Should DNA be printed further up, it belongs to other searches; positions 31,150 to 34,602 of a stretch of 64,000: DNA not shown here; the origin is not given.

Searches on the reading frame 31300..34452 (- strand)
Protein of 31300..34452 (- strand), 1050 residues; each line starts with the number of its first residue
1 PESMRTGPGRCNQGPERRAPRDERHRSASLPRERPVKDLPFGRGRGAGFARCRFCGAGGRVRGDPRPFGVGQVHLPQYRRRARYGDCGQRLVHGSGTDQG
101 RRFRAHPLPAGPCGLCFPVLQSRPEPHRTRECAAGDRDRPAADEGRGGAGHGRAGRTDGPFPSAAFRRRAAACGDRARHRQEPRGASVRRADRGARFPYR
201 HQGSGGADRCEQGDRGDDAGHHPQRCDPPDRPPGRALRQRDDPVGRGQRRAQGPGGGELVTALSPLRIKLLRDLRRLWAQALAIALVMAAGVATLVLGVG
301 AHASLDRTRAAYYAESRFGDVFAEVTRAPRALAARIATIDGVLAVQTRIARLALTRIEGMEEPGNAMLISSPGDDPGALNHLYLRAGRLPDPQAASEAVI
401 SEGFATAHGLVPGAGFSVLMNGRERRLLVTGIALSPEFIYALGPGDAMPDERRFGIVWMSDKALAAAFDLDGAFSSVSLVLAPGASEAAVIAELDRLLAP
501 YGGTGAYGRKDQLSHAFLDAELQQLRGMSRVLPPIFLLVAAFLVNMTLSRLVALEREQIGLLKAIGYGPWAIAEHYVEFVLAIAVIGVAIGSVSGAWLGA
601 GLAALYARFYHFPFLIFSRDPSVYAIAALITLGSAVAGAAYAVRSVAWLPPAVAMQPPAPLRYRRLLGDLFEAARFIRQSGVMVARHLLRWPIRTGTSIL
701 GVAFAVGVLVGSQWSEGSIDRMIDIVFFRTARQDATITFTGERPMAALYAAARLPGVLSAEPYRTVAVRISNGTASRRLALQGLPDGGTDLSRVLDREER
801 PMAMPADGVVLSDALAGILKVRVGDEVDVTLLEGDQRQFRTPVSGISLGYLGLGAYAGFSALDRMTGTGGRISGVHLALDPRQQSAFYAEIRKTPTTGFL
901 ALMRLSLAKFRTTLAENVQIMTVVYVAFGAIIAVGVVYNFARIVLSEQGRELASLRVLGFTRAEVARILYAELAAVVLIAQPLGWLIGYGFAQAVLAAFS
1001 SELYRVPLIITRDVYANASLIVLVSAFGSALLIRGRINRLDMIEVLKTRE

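Call 99: search_protein_families(library=pfam, proteins=[window:31300-34452:-], max_evalue=0.00001)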
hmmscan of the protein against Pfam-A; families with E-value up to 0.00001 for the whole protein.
window:31300-34452:- (1050 aa): 1 family
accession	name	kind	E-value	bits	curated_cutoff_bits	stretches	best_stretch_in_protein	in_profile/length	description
PF02687.27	FtsX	-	1e-22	80.9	25.5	2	535-651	6-120/120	FtsX-like permease C-terminal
